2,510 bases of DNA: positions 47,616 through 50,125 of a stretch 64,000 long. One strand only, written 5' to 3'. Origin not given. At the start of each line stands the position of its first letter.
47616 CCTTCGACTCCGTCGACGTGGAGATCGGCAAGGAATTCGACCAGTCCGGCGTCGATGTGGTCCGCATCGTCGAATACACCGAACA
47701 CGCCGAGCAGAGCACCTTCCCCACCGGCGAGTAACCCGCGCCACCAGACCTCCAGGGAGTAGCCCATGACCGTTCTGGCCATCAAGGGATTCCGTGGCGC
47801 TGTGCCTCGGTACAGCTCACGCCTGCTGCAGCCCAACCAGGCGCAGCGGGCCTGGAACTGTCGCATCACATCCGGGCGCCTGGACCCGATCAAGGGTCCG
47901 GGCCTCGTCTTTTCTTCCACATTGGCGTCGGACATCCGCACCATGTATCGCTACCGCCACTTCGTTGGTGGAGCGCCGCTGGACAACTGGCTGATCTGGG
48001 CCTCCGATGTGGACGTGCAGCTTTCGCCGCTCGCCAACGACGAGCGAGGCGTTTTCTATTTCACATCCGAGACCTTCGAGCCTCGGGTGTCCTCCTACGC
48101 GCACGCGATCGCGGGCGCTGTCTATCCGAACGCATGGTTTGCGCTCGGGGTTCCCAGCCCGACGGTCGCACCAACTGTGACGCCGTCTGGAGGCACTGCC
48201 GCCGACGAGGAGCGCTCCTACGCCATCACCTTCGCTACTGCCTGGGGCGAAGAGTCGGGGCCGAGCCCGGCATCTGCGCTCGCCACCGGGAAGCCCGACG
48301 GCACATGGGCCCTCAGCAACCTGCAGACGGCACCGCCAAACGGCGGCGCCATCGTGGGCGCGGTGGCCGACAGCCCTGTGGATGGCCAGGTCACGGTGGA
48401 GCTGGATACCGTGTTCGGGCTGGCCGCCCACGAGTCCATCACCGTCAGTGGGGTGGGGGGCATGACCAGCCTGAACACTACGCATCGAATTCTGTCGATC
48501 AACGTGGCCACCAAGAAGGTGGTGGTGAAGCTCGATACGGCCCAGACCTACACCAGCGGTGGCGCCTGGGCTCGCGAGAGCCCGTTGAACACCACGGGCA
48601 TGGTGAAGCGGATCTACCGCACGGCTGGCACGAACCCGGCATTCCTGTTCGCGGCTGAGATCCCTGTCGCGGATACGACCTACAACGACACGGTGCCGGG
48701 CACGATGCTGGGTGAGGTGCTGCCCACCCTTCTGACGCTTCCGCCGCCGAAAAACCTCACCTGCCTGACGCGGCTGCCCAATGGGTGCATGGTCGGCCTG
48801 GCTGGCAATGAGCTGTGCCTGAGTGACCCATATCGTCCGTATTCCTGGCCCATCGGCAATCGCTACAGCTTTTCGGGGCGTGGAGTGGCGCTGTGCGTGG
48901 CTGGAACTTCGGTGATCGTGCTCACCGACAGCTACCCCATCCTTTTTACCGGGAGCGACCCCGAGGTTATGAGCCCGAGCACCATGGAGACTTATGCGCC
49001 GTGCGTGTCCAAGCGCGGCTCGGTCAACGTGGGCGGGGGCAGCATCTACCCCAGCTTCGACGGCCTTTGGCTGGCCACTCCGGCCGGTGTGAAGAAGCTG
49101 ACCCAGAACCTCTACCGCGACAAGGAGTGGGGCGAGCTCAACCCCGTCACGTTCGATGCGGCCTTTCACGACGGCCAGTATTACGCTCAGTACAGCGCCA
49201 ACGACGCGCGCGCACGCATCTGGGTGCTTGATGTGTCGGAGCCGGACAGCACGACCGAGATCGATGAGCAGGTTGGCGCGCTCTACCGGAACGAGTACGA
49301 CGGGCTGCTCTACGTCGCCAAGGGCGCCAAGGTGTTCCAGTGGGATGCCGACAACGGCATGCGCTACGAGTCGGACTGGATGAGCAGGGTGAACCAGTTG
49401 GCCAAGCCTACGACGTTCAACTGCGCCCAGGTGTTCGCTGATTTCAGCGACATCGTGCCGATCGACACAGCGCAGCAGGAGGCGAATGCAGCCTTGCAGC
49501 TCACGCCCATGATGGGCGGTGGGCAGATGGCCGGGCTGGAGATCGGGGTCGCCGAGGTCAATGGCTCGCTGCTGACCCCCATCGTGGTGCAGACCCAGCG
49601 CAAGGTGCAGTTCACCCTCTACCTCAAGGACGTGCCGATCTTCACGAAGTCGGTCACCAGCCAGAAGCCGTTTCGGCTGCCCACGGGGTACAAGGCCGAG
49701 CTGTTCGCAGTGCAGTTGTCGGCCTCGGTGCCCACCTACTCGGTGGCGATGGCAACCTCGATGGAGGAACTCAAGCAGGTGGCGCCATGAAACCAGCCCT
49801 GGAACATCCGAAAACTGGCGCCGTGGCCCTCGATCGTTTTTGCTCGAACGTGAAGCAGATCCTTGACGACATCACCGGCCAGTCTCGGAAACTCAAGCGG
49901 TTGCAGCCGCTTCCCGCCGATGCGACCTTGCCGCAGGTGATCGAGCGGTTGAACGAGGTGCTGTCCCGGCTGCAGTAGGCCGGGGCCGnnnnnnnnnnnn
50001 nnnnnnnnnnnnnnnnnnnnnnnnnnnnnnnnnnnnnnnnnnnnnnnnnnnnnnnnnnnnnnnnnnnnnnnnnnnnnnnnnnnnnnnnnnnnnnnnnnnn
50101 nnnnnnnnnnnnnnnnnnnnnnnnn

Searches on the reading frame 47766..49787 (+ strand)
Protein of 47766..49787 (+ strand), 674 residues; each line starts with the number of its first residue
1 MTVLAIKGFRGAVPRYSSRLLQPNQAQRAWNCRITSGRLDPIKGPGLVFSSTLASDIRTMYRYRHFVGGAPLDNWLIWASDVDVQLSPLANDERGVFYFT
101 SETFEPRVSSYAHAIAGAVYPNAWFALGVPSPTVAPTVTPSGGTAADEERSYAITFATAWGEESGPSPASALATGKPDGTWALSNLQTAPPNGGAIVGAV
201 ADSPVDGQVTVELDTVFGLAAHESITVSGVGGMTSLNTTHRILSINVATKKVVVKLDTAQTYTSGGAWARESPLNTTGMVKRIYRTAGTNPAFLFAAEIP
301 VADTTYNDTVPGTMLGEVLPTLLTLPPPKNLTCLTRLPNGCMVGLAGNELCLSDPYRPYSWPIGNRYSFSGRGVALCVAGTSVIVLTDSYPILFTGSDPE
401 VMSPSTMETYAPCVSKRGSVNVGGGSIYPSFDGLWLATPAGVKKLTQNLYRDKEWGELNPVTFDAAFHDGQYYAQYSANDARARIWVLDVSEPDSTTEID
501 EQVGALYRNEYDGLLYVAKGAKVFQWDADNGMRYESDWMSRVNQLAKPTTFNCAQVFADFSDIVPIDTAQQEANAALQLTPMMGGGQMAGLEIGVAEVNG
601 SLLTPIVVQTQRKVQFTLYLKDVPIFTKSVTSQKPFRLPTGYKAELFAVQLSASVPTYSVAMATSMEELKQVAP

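Call 11: search_protein_families(library=phrogs, proteins=[window:47766-49787:+], max_evalue=0.01)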
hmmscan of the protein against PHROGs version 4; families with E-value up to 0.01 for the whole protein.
window:47766-49787:+ (674 aa): 2 families
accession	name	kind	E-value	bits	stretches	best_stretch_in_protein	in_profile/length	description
phrog_511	-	head and packaging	1.2e-126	425.2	1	1-672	319-861/862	internal virion protein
phrog_17680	-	unknown function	7.7e-41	141.7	2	1-182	1-181/356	-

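Call 13: search_dna_similar(query=window:47766-49787:+, collection=phages, mode=protein, max_rows=25)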
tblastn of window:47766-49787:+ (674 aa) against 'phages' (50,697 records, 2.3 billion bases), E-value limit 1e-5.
Records with a match: 368; places in all: 368; records where one place covers at least 80% of the query: 23.
Best place of each record, by identity: <60% 368.
By first word of the organism name: Vibrio 104; Stx2a-converting 77; Escherichia 73; Ralstonia 31; Stx2-converting 12; Burkholderia 10; Shigella 6; Stx 6; Klebsiella 6; Enterobacteria 5; and 15 more.
By host as written in the record: - 199; Escherichia coli K514 (EHEC) 7; Ralstonia pseudosolanacearum 6; Ralstonia solanacearum 5; Ralstonia pseudosolanacearum I-31 (MT043) 5; Burkholderia cenocepacia 4; Escherichia coli O157:H7 4; Escherichia coli O157:H7 Morioka V526 4; and 95 more.
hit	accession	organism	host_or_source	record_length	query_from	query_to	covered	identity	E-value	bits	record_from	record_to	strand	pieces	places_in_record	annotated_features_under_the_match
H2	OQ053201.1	Burkholderia phage CSP3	Burkholderia contaminans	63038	1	672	91%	31.0%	2e-35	220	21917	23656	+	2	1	hypothetical protein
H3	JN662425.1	Burkholderia phage DC1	Burkholderia cepacia LMG 18821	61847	1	672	91%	31.0%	3e-35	217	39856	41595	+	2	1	hypothetical protein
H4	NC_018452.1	Burkholderia phage DC1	Burkholderia cepacia LMG 18821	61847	1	672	91%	31.0%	3e-35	217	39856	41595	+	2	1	internal virion protein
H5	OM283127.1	Burkholderia phage JC1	Burkholderia cenocepacia Van1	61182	1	672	91%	30.5%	3e-34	215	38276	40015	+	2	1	head closure protein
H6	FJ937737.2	Burkholderia phage BcepIL02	Burkholderia cenocepacia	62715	1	672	90%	30.5%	1e-34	218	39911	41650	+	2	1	virion-associated phage protein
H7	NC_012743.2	Burkholderia phage BcepIL02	Burkholderia cenocepacia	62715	1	672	90%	30.5%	1e-34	218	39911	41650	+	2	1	internal virion protein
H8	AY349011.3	Burkholderia phage Bcep22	-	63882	1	672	90%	30.3%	2e-32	205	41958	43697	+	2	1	virion-associated phage protein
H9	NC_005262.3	Burkholderia phage Bcep22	-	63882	1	672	90%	30.3%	2e-32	205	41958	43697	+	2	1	internal virion protein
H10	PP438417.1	Microcystis phage Mwe-JY25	Microcystis wesenbergii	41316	1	674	88%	30.7%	5e-27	189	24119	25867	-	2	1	hypothetical protein | tail fibers protein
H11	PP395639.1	Microcystis phage Mwe-JY07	Microcystis wesenbergii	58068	1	674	88%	30.7%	5e-27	189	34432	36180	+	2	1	hypothetical protein | tail fiber protein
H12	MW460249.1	Pseudomonas phage Itty13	Pseudomonas aeruginosa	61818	1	671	90%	29.7%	7e-32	211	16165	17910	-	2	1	hypothetical protein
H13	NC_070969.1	Pseudomonas phage Itty13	Pseudomonas aeruginosa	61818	1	671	90%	29.7%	7e-32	211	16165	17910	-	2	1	hypothetical protein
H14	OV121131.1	Ralstonia phage UAM5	Plantain rhizosphere soil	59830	1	672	91%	29.6%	8e-34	215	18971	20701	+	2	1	virion-associated phage protein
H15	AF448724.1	Sinorhizobium phage PBC5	Sinorhizobium meliloti 2011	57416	1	672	91%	28.4%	1e-18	161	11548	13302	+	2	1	orf17: unknown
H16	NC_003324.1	Sinorhizobium phage PBC5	Sinorhizobium meliloti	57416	1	672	91%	28.4%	1e-18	161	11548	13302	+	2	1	internal virion protein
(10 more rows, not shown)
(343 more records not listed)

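Call 14: get_annotated_region(hit=H9, flank=9000)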
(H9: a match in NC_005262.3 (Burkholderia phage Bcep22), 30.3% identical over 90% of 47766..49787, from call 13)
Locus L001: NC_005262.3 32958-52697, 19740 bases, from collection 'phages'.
description: Burkholderia cepacia phage Bcep22, complete genome.
organism: Burkholderia phage Bcep22 (NCBI taxid 2883944)
taxonomy: Viruses; Duplodnaviria; Heunggongvirae; Uroviricota; Caudoviricetes; Lessievirus; Lessievirus bcep22
host: -; source: -; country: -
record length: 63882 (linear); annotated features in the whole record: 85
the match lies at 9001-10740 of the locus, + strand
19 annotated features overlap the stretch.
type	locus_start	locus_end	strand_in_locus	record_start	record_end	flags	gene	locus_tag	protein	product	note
CDS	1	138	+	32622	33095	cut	-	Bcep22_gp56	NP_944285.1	virion structural protein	originally annotated as gp55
regulatory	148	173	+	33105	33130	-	-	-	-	terminator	-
CDS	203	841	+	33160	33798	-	-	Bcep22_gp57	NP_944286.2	hypothetical protein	originally annotated as gp56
CDS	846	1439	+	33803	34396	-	-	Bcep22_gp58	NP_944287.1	structural protein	originally annotated as gp57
CDS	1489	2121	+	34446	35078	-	-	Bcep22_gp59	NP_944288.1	virion structural protein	originally annotated as gp58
CDS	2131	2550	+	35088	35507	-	-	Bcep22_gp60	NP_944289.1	head protein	originally annotated as gp59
CDS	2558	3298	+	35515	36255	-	-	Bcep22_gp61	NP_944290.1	virion structural protein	originally annotated as gp60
CDS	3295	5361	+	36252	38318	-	-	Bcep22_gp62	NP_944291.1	pectin lyase activity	originally annotated as gp61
CDS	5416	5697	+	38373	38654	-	-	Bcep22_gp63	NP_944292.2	virion-associated phage protein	originally annotated as gp62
CDS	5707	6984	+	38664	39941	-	-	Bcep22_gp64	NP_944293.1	tail fiber protein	originally annotated as gp63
CDS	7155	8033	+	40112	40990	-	-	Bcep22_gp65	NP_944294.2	tail fiber protein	originally annotated as gp64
CDS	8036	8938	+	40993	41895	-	-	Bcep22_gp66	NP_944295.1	tail fiber protein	originally annotated as gp65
CDS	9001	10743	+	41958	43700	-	-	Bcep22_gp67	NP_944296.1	internal virion protein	originally annotated as gp66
CDS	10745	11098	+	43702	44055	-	-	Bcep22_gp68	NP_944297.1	virion structural protein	originally annotated as gp67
CDS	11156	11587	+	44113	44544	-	-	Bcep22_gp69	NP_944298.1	acyl-CoA N-acyltransferase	originally annotated as gp68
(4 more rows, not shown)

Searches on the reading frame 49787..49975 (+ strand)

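Call 11: search_protein_families(library=phrogs, proteins=[window:49787-49975:+], max_evalue=0.01)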
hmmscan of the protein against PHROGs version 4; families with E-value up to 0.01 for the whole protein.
window:49787-49975:+ (63 aa): 0 families

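Call 29: search_protein_families(library=pfam, proteins=[window:49787-49975:+], max_evalue=0.1)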
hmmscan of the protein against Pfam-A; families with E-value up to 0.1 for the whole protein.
window:49787-49975:+ (63 aa): 2 families
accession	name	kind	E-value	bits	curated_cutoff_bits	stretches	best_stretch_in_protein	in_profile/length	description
PF20848.2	ExoU_mid_dom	-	0.016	15.8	27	1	16-59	31-74/119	ExoU toxin, middle helical domain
PF18162.6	Arc_C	-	0.052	13.9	31.9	1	25-61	44-81/83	Arc C-lobe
